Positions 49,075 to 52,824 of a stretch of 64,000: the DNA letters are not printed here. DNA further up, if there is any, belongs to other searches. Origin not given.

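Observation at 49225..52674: Corrinoid reductive activase (RACo-like) carrying an inserted GltD-like NAD(P)H/FAD/Fe-S module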

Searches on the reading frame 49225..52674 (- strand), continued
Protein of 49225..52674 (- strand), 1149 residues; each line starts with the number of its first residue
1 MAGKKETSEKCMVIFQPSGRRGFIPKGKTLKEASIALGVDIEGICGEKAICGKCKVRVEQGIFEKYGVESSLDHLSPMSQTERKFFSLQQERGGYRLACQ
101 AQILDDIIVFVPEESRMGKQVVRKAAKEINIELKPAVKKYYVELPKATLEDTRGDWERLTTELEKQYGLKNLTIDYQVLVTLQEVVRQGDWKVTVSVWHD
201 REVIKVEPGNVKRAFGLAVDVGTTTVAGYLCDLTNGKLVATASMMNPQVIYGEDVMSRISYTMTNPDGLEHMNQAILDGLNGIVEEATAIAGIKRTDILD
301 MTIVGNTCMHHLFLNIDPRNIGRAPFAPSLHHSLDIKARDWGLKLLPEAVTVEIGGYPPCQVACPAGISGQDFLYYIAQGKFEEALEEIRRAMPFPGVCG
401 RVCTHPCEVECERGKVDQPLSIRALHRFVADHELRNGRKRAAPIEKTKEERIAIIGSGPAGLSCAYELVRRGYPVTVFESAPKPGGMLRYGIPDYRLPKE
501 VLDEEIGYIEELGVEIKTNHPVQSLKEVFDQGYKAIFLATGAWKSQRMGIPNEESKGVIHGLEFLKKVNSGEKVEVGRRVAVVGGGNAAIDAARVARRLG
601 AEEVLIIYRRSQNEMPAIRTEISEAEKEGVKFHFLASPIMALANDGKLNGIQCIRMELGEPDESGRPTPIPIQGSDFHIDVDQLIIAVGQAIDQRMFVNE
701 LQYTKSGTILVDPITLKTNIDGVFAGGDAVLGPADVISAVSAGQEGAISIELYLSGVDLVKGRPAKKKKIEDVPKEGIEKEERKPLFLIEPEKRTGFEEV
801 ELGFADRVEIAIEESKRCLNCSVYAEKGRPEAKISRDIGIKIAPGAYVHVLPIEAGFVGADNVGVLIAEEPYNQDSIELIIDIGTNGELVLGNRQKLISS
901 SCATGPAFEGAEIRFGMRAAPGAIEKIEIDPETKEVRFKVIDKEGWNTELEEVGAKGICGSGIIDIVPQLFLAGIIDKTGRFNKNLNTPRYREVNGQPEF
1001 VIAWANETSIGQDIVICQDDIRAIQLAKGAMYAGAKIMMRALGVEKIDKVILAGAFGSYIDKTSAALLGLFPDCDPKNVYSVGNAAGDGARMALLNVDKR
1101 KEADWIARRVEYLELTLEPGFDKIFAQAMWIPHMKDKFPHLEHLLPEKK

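Call 15: search_solved_structures(query=window:49225-52674:-, max_evalue=1e-10, show_alignments=3)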
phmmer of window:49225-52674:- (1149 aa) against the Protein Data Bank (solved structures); distinct sequences matched with E-value up to 1e-10: 16.
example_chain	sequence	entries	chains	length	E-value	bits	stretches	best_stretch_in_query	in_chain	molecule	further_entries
9bov_A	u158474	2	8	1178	1.2e-127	430.7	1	357-822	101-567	Molybdopterin oxidoreductase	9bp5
9n5u_A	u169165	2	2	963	8.4e-126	424.6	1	358-764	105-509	NfnA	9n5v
3zyy_X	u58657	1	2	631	1.4e-111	377.5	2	838-1135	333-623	IRON-SULFUR CLUSTER BINDING PROTEIN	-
8oh5_C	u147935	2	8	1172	3.2e-108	366.4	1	357-822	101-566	Formate dehydrogenase-O, major subunit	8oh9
4c1n_K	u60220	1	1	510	2.2e-102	347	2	838-1134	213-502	IRON-SULFUR CLUSTER BINDING PROTEIN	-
4c1n_I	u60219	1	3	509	5.4e-102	345.8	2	838-1134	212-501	IRON-SULFUR CLUSTER BINDING PROTEIN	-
4ylf_B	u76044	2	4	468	8.1e-96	325.3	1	359-756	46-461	Dihydropyrimidine dehydrogenase subunit A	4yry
5jca_L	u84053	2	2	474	7.5e-83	282.4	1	357-755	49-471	NADH-dependent Ferredoxin:NADP Oxidoreductase (NfnI) subunit alpha | NADH-dependent Ferredoxin:NADP Oxidoreductase subunit alpha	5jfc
5vj7_A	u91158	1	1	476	4.2e-74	253.4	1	357-755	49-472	Oxidoreductase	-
6s6s_G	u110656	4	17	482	8.9e-64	219.2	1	352-754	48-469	Glutamate synthase [NADPH] small chain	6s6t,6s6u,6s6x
2vdc_G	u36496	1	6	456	1.2e-63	218.8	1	356-754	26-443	GLUTAMATE SYNTHASE [NADPH] SMALL CHAIN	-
7mfm_I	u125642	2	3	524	5.9e-42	147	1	373-762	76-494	Glutamate synthase (NADPH) small chain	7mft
7m31_A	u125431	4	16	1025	1.1e-31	113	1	356-755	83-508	Dihydropyrimidine dehydrogenase [NADP(+)]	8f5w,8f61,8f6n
1h7x_A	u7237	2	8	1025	1.1e-31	113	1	356-755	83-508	DIHYDROPYRIMIDINE DEHYDROGENASE | Dihydropyrimidine dehydrogenase [NADP(+)]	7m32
1gt8_A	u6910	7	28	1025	1.1e-31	113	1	356-755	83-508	DIHYDROPYRIMIDINE DEHYDROGENASE | Dihydropyrimidine dehydrogenase [NADP(+)]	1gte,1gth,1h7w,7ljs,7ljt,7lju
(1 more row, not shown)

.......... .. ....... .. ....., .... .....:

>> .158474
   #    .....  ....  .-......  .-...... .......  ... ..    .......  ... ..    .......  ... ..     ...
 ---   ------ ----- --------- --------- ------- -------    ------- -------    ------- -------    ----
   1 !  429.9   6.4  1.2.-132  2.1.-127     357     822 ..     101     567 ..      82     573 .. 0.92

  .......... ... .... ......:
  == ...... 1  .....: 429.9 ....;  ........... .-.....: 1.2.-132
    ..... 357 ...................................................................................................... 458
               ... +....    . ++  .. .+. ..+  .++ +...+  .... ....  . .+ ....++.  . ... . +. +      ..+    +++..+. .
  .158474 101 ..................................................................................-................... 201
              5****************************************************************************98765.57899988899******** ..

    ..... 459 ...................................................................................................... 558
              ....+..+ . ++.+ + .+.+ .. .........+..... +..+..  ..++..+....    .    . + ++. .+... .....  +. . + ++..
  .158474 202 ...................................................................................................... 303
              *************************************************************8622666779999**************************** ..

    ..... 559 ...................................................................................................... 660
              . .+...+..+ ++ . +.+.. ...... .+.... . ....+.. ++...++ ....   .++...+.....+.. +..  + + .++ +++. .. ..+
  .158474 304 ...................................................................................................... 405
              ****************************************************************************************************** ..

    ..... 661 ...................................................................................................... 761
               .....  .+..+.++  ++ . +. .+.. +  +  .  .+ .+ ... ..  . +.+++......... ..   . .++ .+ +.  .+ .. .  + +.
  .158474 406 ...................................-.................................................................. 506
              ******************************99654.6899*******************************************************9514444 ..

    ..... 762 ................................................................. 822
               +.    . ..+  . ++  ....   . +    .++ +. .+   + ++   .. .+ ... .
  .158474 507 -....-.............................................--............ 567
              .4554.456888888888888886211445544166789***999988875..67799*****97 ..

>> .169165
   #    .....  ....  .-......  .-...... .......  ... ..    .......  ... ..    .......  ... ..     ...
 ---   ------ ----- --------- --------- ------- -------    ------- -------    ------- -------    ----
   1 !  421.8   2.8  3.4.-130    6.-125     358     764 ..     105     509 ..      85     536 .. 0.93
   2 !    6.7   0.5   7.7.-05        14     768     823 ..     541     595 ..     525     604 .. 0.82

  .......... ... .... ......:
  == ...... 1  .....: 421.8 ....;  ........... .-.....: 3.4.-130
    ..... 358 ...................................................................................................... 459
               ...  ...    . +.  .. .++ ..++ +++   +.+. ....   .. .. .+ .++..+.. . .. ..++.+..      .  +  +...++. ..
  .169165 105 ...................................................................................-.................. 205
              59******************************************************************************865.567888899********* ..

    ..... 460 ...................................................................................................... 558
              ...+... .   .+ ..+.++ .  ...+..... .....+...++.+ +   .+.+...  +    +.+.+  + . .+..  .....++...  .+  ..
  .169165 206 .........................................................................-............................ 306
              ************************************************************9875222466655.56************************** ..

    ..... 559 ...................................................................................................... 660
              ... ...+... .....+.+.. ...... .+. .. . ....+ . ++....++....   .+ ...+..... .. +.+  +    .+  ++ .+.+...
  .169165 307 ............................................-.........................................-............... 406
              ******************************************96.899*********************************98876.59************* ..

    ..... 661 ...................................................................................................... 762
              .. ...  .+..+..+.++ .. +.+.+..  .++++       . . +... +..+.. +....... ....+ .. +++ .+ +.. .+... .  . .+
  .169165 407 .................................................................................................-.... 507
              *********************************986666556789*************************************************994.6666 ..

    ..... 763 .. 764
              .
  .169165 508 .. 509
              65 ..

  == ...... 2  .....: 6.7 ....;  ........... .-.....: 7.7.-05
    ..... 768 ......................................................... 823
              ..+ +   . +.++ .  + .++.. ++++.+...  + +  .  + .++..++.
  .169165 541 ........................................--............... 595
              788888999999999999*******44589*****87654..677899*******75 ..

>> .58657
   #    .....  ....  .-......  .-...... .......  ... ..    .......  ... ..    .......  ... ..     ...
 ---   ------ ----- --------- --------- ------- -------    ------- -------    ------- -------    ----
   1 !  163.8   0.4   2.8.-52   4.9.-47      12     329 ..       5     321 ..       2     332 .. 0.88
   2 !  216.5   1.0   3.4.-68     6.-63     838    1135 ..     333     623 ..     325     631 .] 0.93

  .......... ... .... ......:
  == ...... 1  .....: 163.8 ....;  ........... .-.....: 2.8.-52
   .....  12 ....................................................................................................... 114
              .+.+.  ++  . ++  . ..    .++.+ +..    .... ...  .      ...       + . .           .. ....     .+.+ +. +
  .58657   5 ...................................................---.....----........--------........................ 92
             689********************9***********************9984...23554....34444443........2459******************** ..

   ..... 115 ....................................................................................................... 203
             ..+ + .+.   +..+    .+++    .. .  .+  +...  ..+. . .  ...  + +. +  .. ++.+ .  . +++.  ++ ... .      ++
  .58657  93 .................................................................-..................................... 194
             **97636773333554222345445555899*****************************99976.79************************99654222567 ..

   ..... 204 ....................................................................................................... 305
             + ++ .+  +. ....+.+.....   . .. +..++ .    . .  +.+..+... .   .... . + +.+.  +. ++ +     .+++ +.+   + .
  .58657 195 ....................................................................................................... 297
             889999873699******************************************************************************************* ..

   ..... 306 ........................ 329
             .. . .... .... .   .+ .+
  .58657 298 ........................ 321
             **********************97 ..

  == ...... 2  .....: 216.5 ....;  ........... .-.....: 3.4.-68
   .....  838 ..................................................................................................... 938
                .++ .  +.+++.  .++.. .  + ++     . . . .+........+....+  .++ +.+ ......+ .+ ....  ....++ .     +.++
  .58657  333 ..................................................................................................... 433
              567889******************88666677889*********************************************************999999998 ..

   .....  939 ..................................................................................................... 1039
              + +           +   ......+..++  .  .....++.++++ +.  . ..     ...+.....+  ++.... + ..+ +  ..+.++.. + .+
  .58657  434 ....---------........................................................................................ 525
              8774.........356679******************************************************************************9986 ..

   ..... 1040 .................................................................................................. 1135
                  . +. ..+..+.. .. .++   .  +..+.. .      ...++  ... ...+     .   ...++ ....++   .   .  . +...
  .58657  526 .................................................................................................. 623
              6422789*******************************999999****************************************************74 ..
